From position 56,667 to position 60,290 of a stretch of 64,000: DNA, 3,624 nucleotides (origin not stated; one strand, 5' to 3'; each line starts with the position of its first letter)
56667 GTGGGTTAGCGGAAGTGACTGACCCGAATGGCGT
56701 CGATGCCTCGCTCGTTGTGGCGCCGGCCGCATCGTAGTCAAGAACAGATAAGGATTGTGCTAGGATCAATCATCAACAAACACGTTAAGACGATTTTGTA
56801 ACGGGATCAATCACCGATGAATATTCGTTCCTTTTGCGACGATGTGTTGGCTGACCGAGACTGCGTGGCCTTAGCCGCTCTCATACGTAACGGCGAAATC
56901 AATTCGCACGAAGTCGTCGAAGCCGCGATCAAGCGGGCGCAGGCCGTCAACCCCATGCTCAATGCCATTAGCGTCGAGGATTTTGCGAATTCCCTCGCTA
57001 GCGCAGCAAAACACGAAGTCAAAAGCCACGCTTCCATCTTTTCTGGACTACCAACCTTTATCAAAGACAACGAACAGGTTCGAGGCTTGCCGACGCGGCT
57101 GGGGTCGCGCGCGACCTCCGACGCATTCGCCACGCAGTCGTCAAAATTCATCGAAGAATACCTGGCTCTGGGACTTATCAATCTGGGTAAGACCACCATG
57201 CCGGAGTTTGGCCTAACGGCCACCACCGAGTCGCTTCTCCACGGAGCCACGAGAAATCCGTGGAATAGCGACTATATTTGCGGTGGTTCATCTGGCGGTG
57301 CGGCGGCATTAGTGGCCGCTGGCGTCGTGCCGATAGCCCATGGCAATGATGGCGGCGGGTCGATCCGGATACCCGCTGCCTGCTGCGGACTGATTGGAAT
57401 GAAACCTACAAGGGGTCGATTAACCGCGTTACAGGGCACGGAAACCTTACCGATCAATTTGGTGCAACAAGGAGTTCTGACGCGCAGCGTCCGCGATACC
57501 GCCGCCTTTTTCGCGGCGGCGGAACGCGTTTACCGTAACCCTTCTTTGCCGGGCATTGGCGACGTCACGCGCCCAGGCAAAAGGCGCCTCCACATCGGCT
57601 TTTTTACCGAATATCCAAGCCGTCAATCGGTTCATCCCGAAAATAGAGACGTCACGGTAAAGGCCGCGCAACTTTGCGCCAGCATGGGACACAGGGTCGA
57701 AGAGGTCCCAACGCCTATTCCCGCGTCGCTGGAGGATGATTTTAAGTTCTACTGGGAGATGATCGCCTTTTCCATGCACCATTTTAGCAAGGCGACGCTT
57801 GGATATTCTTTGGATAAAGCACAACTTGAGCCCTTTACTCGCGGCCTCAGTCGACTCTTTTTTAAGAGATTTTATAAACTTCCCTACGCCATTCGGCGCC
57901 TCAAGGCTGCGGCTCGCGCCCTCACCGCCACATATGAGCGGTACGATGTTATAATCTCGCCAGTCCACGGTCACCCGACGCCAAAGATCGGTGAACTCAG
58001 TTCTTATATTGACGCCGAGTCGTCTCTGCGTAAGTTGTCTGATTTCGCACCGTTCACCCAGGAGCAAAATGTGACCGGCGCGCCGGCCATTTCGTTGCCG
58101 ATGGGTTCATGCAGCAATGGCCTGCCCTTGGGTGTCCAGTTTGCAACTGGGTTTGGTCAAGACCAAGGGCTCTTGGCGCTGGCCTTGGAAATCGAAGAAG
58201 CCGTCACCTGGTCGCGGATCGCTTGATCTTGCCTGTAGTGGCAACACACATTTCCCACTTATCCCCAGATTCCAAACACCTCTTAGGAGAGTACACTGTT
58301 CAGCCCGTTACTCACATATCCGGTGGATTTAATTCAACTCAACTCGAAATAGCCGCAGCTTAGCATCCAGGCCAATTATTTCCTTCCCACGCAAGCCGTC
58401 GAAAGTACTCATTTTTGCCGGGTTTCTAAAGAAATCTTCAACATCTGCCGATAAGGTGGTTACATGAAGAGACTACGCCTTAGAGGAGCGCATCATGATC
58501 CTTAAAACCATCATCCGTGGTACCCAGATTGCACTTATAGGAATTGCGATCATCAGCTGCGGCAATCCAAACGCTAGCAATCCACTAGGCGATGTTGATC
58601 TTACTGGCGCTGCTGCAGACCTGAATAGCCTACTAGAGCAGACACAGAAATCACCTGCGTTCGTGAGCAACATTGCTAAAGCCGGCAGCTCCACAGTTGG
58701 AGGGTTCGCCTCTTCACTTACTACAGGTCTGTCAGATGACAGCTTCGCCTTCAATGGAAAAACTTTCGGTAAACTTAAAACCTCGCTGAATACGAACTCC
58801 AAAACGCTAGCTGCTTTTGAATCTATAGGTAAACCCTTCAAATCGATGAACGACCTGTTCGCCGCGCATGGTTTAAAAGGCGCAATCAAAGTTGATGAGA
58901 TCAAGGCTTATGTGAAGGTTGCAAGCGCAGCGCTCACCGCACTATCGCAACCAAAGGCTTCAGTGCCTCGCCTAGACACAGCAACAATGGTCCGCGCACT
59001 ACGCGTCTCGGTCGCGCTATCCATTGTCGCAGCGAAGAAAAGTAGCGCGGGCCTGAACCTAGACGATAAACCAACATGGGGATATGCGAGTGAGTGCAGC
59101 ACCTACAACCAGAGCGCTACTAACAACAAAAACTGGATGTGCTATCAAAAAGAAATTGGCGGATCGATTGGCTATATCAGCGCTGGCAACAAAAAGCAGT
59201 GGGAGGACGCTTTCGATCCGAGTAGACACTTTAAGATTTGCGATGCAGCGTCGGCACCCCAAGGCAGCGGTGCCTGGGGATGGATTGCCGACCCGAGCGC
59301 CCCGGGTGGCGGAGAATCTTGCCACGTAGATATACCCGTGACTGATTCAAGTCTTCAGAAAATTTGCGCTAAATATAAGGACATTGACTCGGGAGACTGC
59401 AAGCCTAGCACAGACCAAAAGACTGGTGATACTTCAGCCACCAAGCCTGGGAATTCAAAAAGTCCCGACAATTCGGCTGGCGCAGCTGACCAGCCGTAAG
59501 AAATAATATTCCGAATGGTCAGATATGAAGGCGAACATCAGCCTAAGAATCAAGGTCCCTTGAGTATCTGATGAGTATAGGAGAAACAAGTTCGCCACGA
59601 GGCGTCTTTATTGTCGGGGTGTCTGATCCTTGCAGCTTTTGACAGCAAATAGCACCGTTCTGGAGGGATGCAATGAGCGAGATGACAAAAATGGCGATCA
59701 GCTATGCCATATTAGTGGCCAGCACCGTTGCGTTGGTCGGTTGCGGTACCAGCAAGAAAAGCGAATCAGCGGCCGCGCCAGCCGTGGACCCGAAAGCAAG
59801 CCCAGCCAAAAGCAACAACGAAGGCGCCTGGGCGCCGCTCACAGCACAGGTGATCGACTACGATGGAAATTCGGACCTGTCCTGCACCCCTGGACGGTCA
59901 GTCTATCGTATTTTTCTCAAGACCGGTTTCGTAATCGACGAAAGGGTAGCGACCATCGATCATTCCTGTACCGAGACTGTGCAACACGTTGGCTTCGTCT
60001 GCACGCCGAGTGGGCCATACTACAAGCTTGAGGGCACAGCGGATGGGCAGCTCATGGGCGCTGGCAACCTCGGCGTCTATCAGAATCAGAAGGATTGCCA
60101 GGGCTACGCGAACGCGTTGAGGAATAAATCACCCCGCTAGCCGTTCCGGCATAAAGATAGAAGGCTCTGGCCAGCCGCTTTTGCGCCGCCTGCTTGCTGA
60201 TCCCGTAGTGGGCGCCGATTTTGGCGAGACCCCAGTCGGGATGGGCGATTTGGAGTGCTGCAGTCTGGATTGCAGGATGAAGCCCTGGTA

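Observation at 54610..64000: Compositionally patchy accessory block at the 3' end: hipBA, amidase, low-GC lipoproteins, HTH relic, SPFH, ATPase, second HipA-like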

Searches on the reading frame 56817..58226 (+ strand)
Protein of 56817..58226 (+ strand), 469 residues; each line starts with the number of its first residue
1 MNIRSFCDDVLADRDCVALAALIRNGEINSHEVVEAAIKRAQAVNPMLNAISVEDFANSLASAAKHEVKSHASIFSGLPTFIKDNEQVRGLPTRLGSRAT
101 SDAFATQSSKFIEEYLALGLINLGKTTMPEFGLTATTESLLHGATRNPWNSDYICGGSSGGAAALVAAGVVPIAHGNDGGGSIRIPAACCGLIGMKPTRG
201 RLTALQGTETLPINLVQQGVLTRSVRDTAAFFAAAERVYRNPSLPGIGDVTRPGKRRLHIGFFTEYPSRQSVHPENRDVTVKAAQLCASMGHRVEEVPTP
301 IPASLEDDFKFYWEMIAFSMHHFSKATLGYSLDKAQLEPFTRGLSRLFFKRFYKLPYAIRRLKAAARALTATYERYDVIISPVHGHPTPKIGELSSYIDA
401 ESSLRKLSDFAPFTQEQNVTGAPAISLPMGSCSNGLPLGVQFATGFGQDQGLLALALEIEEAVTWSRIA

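Call 3: search_protein_families(library=pfam, proteins=[window:56817-58226:+], max_evalue=0.01)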
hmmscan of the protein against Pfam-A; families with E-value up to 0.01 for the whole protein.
window:56817-58226:+ (469 aa): 1 family
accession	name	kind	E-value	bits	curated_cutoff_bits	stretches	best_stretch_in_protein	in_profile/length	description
PF01425.27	Amidase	-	1.8e-96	324.3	27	1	32-453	1-445/445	Amidase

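Call 11: find_encoding_contigs(protein=window:56817-58226:+, flank=10000, max_places=6)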
Protein window:56817-58226:+ (469 aa): 16 contigs read that carry it; 5 places shown.
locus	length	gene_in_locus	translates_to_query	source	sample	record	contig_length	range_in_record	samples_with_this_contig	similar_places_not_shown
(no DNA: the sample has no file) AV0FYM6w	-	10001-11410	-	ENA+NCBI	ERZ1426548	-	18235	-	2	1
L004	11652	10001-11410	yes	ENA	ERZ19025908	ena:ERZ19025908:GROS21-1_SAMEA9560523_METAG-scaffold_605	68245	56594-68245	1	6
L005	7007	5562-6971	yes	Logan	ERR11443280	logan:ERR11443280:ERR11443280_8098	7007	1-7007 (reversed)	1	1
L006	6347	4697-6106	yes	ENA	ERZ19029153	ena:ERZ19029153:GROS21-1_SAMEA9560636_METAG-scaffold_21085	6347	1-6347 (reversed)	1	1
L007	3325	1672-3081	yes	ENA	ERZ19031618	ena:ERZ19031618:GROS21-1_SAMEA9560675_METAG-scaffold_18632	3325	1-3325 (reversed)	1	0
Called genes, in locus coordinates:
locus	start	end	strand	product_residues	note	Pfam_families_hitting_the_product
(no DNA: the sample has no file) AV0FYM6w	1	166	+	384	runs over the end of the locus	PF09243:Rsm22 (weak)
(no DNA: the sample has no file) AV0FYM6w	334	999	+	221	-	PF01227:GTP_cyclohydroI, PF14489:QueF (weak)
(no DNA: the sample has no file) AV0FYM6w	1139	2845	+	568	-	-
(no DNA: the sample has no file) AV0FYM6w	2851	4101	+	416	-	PF07394:DUF1501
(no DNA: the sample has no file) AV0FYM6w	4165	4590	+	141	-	-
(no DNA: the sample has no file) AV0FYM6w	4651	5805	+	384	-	PF00296:Bac_luciferase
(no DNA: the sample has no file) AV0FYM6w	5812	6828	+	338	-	PF06089:Asparaginase_II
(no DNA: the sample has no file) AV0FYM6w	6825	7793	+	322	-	PF01479:S4, PF00849:PseudoU_synth_2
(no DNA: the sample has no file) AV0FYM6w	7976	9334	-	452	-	PF13657:Couple_hipA, PF07804:HipA_C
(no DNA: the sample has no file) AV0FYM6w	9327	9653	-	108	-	PF13560:HTH_31, PF12844:HTH_19 (weak), PF13443:HTH_26 (weak), PF01381:HTH_3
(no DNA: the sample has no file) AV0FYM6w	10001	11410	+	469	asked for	PF01425:Amidase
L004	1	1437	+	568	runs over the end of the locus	-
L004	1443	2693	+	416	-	PF07394:DUF1501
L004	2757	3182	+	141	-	-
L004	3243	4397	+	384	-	PF00296:Bac_luciferase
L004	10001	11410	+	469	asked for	PF01425:Amidase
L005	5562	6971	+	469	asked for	PF01425:Amidase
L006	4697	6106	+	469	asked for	PF01425:Amidase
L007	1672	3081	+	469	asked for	PF01425:Amidase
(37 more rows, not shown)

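Call 31: search_protein_families(library=ncbifam, proteins=[window:56817-58226:+], max_evalue=0.01)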
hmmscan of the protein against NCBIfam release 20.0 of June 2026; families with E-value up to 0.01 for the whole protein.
window:56817-58226:+ (469 aa): 26 families (the best 25 are shown)
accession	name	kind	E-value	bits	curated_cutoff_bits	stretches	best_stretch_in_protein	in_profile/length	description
NF005899.0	PRK07869.1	equivalog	3.2e-187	623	418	1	2-468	3-467/471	amidase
NF009119.0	PRK12470.1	equivalog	1e-72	245.7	498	1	16-467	11-456/462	amidase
NF005099.0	PRK06529.1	equivalog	7.8e-70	236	505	2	14-410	4-406/484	amidase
NF004717.0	PRK06061.1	equivalog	7.4e-69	232.7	498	1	19-466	22-470/483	amidase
NF004815.0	PRK06169.1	equivalog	6.7e-68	229.3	506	1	15-467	11-463/471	amidase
NF005687.0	PRK07487.1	subfamily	3.7e-67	227.1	428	1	17-463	11-456/468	amidase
NF005450.0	PRK07042.1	equivalog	4.6e-57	193.5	458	1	12-461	5-450/464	amidase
NF005688.0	PRK07488.1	equivalog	1e-56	192.9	532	1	16-463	13-466/474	indoleacetamide hydrolase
TIGR00132.1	gatA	equivalog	2.6e-53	181.4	481.1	2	21-234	3-216/466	Asp-tRNA(Asn)/Glu-tRNA(Gln) amidotransferase subunit GatA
NF005686.0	PRK07486.1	subfamily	8.7e-51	173.1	465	1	10-467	10-477/486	amidase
NF004816.0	PRK06170.1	equivalog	2e-49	168.5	503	1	17-463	15-482/493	amidase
NF006631.0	PRK09201.1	equivalog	4.6e-49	167.4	461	2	15-234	8-231/466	AtzE family amidohydrolase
TIGR02715.1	amido_AtzE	subfamily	5.3e-48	164.1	425.75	2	17-234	3-224/452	AtzE family amidohydrolase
NF004766.0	PRK06102.1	equivalog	9.5e-42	143.6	559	1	13-464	7-452/455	amidase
NF005460.0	PRK07056.1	subfamily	2.4e-41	142.1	447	2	17-230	11-233/457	amidase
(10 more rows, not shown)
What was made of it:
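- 56817..58226 (+): Amidase-signature amidase of 469 aa. It is a conserved backbone gene. Pfam and NCBIfam matches (calls 3, 31).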

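Call 32: search_protein_families(library=padloc, proteins=[window:56817-58226:+], max_evalue=0.01)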
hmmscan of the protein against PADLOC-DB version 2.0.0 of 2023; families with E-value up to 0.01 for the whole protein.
window:56817-58226:+ (469 aa): 0 families

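Call 34: find_related_loci(query=window:56817-58226:+, collection=metagenome_contigs, flank=10000)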
Query window:56817-58226:+ (469 aa) in metagenome_contigs; peptide patterns used: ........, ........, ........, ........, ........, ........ (x = any residue, [..] = any of these).
78 stretches matched a pattern; 10 encode a relative of the query (tblastn E <= 1e-3); 10 distinct loci.
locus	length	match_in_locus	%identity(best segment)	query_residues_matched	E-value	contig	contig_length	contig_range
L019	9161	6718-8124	96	1-469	0e+0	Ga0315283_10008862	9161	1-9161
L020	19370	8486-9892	96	1-469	0e+0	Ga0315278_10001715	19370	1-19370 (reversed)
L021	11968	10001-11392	70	5-468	0e+0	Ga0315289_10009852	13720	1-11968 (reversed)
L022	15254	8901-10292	70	5-468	0e+0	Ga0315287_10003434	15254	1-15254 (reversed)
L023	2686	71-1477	69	1-468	0e+0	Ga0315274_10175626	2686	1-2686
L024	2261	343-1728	48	3-468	2e-151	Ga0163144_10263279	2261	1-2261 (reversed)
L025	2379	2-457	95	318-469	2e-79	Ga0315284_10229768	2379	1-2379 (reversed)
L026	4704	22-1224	38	75-465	8e-52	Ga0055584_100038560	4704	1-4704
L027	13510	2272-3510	28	15-456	7e-23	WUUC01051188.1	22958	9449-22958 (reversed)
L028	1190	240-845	35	27-227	5e-16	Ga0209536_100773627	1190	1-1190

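Call 47: search_protein_families(library=pfam, proteins=[L020:10839-11264:-, L020:1902-2381:+, L020:2378-2707:+, L020:2911-3249:+, L020:3490-3777:+, L020:7360-8244:+, L020:13685-14290:+], max_evalue=0.05)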
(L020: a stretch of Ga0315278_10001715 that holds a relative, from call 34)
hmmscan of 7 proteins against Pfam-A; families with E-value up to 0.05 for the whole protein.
L020:10839-11264:- (141 aa): 0 families

L020:1902-2381:+ (159 aa): 3 families
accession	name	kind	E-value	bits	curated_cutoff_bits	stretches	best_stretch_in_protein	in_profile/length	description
PF01934.22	HepT-like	-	6.5e-05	23.1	23.5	1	113-138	75-100/120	Ribonuclease HepT-like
PF08780.16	NTase_sub_bind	-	9.1e-05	22.9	31.8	1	66-142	31-107/126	Nucleotidyltransferase substrate binding protein like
PF13285.11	DUF4073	-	0.031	14.4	28.8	1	18-60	57-99/157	Domain of unknown function (DUF4073)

L020:2378-2707:+ (109 aa): 2 families
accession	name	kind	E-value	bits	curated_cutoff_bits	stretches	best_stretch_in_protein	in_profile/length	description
PF18765.7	Polbeta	-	0.00031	21.3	26.9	1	30-108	15-88/93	Polymerase beta, Nucleotidyltransferase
PF01909.29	NTP_transf_2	-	0.0011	19.8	21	1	25-94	13-80/93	Nucleotidyltransferase domain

L020:2911-3249:+ (112 aa): 2 families
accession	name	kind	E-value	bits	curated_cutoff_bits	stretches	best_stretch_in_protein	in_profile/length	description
PF16079.10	Phage_holin_5_2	-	0.0024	18.5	29.2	1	60-106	17-64/76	Phage holin family Hol44, in holin superfamily V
PF24852.1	DUF7726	-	0.036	14.6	26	1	5-52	6-52/73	Domain of unknown function (DUF7726)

L020:3490-3777:+ (95 aa): 2 families
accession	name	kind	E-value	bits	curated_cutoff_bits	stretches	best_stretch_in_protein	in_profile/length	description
PF13817.11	DDE_Tnp_IS66_C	-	1.1e-11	45.2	30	1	37-72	1-36/39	IS66 C-terminal element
PF03050.20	DDE_Tnp_IS66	-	9.5e-08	32.2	23.1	1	1-30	254-283/284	Transposase IS66 family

L020:7360-8244:+ (294 aa): 1 family
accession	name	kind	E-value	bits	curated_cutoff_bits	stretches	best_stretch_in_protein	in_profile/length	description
PF04116.19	FA_hydroxylase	-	4.1e-31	108.6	31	1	116-251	2-132/132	Fatty acid hydroxylase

L020:13685-14290:+ (201 aa): 1 family
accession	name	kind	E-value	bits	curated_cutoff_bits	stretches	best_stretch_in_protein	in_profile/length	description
PF04955.18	HupE_UreJ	-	3.4e-46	157.4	23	1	13-193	3-179/179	HupE / UreJ protein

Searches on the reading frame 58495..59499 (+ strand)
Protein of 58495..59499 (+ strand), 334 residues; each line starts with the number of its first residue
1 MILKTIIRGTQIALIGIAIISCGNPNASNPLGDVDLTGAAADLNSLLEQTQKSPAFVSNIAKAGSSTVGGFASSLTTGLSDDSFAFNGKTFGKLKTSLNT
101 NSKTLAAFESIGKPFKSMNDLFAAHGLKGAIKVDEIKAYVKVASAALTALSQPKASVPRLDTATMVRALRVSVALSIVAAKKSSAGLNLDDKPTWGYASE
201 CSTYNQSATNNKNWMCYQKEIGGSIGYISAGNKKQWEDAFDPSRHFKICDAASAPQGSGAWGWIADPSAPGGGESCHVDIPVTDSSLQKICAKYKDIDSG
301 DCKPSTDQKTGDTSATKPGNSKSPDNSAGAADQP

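Call 3: search_protein_families(library=pfam, proteins=[window:58495-59499:+], max_evalue=0.01)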
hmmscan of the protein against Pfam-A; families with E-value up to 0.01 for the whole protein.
window:58495-59499:+ (334 aa): 0 families

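Call 13: find_encoding_contigs(protein=window:58495-59499:+, flank=10000, max_places=10)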
Protein window:58495-59499:+ (334 aa): no gene with exactly this product is on record in the collection.

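Call 31: search_protein_families(library=ncbifam, proteins=[window:58495-59499:+], max_evalue=0.01)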
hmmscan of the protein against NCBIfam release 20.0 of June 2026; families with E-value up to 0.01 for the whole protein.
window:58495-59499:+ (334 aa): 0 families

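Call 32: search_protein_families(library=padloc, proteins=[window:58495-59499:+], max_evalue=0.01)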
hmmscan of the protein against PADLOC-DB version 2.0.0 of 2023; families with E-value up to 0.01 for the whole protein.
window:58495-59499:+ (334 aa): 0 families

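Call 53: search_protein_families(library=phrogs, proteins=[window:58495-59499:+], max_evalue=0.01)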
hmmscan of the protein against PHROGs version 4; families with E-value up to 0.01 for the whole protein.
window:58495-59499:+ (334 aa): 0 families

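Call 54: find_homologous_proteins(query=window:58495-59499:+, max_evalue=0.001)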
Query window:58495-59499:+ (334 aa): 3 proteins with E <= 0.001 among 7302 candidates.
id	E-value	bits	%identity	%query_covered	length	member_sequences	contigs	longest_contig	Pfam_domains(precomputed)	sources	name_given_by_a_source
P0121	3.9e-216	734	100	100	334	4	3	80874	-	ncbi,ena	-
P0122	1.5e-180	617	85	99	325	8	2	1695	-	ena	-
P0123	5.2e-180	616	83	99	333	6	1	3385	-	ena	-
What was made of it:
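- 58495..59499 (+): Lipoprotein 1, 334 aa, with lipobox IISC. It is a lineage-restricted orphan family, low in GC and fast evolving, and has been relocated relative to the sister species. Only 3 clusters are found among 5.8 billion proteins (call 54).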

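Call 55: find_encoding_contigs(protein=P0121, flank=10000, max_places=6)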
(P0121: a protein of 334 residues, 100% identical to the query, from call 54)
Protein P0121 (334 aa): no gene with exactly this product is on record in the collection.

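Call 56: list_cluster_members(proteins=[P0121, P0122, P0123])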
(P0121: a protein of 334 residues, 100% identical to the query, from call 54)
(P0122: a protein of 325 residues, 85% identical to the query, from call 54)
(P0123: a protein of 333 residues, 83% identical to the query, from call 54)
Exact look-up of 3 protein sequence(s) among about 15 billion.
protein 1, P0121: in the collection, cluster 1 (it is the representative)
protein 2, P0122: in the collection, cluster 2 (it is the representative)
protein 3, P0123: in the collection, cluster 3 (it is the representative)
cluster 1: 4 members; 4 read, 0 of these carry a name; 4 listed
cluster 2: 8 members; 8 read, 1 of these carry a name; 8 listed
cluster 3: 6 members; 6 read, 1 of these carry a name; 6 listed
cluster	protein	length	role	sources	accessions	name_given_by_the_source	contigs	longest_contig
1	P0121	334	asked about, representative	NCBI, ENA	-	-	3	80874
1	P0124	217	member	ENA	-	-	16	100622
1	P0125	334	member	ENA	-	-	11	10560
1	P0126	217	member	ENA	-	-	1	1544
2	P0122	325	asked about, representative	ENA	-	-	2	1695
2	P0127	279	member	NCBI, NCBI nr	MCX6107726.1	MAG: hypothetical protein NTY08_18015 [Proteobacteria bacterium] | hypothetical protein [Pseudomonadota bacterium]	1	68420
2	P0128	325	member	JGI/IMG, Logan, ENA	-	-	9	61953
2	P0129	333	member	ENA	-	-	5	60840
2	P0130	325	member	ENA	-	-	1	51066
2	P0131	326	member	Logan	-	-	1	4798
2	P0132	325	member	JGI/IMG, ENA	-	-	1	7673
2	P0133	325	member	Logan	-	-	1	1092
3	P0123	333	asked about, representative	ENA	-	-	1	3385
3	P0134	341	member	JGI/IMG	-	hypothetical protein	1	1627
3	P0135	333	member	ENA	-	-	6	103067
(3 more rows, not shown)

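Call 58: find_encoding_contigs(protein=P0128, flank=10000, max_places=4)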
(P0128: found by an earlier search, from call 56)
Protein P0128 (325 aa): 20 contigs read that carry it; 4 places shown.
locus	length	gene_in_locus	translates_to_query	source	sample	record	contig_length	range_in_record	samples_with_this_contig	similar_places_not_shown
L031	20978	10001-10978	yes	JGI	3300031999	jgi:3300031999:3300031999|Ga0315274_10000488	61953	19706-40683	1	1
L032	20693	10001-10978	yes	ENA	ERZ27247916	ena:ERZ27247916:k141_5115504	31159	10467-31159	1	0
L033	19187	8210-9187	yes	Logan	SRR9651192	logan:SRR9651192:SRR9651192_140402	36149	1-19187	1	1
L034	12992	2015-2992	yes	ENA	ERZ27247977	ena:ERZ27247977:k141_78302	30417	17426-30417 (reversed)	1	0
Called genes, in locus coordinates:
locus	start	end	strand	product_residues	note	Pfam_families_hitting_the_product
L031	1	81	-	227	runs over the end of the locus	PF01618:MotA_ExbB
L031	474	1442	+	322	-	-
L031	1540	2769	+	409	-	PF00180:Iso_dh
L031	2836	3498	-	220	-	PF06347:SH3_4 (weak), PF08239:SH3_3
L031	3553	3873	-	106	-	PF00085:Thioredoxin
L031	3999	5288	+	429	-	PF01547:SBP_bac_1, PF13416:SBP_bac_8, PF13531:SBP_bac_11, PF13343:SBP_bac_6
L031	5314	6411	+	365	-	PF00005:ABC_tran, PF13304:AAA_21 (faint), PF08402:TOBE_2 (weak)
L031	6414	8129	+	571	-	PF00528:BPD_transp_1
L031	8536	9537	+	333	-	-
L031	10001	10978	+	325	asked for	-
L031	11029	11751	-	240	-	-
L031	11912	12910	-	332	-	PF16884:ADH_N_2, PF00107:ADH_zinc_N, PF13602:ADH_zinc_N_2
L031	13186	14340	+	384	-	PF01734:Patatin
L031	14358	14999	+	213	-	-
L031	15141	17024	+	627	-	PF03169:OPT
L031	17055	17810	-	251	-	-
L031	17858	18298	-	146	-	PF01592:NifU_N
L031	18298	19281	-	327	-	-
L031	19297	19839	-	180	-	-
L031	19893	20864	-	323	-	-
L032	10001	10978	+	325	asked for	-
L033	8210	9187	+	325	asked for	-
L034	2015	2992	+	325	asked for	-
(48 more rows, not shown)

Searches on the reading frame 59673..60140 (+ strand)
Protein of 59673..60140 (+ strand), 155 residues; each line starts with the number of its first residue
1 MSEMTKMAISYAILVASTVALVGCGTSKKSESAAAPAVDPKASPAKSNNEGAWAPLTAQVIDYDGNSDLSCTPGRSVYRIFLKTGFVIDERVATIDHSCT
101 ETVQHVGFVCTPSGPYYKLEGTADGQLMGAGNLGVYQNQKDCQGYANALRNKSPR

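Call 3: search_protein_families(library=pfam, proteins=[window:59673-60140:+], max_evalue=0.01)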
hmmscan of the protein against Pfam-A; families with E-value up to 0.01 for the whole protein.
window:59673-60140:+ (155 aa): 0 families

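Call 31: search_protein_families(library=ncbifam, proteins=[window:59673-60140:+], max_evalue=0.01)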
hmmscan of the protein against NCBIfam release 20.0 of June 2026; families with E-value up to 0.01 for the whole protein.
window:59673-60140:+ (155 aa): 0 families

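Call 32: search_protein_families(library=padloc, proteins=[window:59673-60140:+], max_evalue=0.01)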
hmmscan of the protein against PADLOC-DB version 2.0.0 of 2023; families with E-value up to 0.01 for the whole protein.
window:59673-60140:+ (155 aa): 0 families

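Call 53: search_protein_families(library=phrogs, proteins=[window:59673-60140:+], max_evalue=0.01)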
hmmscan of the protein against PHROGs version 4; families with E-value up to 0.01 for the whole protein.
window:59673-60140:+ (155 aa): 0 families
